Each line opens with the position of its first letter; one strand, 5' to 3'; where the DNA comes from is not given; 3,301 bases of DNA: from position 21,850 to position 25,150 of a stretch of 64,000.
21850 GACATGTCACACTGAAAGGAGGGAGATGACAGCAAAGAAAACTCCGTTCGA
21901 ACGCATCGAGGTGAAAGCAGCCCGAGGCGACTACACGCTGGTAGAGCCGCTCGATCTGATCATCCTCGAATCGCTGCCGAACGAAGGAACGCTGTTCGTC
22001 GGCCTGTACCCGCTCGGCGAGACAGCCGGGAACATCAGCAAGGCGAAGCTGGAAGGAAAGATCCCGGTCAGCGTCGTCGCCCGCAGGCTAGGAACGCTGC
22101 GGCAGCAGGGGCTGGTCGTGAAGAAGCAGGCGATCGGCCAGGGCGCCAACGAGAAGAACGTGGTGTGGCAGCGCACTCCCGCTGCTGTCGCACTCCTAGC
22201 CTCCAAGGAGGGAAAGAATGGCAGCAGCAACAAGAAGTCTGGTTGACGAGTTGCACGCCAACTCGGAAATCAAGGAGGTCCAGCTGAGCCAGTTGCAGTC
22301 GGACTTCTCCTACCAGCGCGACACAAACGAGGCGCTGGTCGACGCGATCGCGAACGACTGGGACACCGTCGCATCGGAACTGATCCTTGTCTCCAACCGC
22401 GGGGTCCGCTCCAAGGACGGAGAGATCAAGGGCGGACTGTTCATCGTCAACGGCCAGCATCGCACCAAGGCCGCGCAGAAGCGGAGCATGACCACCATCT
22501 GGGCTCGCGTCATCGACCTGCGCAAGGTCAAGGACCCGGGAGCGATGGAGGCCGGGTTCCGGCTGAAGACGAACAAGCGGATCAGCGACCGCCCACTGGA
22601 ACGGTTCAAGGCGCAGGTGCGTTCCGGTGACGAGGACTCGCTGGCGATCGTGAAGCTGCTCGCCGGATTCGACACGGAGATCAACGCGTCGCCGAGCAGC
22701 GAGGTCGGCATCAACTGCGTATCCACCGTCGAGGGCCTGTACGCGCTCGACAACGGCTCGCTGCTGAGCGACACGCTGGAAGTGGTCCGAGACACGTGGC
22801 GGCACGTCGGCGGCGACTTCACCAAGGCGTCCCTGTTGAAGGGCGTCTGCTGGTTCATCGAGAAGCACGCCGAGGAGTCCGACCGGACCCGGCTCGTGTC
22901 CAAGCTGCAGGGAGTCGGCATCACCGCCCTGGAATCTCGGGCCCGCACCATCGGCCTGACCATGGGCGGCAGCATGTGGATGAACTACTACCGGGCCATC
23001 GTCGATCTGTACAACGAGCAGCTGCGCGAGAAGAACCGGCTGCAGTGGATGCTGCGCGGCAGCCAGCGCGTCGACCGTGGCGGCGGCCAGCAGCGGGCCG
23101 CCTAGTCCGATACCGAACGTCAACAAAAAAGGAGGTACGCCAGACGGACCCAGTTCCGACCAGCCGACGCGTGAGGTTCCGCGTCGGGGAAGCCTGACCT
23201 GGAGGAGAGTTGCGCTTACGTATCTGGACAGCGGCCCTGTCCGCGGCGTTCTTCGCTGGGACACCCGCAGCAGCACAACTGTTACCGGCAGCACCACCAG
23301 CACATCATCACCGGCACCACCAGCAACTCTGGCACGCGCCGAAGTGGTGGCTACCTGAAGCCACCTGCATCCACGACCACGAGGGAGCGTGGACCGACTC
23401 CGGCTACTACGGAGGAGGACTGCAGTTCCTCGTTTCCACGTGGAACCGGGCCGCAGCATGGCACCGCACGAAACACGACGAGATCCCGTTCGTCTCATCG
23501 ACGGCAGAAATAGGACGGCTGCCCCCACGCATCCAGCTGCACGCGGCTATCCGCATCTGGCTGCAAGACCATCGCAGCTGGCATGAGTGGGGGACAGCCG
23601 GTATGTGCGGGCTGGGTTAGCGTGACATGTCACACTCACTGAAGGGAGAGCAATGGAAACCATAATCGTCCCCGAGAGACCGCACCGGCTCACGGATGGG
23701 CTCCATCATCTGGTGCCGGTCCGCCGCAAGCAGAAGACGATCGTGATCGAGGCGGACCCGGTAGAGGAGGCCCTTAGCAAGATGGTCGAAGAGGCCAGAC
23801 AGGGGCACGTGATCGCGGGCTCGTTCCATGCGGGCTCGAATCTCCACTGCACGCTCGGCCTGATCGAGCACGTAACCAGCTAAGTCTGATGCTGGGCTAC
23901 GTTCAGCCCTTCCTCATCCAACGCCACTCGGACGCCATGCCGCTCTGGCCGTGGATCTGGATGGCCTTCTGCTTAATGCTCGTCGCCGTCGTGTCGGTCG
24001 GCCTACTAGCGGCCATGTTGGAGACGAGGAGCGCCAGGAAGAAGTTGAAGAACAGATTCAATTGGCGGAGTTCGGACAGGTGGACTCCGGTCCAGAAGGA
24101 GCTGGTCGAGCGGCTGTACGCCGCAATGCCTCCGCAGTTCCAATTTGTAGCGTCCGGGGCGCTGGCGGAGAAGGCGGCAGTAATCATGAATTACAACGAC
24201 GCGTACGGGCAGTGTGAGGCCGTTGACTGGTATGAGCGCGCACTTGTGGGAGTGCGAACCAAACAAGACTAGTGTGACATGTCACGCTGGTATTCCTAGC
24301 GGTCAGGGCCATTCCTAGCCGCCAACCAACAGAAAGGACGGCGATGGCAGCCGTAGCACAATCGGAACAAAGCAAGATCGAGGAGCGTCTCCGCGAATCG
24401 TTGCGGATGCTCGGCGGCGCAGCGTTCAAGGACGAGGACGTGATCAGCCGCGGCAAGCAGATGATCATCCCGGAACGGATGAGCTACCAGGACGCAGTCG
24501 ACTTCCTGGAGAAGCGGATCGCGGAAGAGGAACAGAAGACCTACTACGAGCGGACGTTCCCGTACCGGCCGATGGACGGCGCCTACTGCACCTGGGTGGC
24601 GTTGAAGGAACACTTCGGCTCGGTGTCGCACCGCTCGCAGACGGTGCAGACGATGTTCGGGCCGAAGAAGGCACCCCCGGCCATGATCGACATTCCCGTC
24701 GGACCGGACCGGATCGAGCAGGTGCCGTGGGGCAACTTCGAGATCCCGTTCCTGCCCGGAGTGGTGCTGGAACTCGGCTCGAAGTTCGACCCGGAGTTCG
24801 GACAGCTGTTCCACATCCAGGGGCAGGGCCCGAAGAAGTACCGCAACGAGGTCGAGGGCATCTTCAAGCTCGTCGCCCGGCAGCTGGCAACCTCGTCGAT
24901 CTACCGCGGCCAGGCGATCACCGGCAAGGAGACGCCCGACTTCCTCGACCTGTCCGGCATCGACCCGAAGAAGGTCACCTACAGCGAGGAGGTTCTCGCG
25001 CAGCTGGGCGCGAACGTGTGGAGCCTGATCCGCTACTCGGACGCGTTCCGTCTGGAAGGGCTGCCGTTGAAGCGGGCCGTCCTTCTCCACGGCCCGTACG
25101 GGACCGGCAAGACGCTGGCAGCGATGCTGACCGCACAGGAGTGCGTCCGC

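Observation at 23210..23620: Free-standing secreted Rpf-like (transglycosylase-like) gene in the early region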

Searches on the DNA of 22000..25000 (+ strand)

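Call 5: search_dna_similar(query=window:22000-25000:+, collection=phages, mode=near)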
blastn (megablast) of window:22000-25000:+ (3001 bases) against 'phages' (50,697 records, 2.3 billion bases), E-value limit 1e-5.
No match.
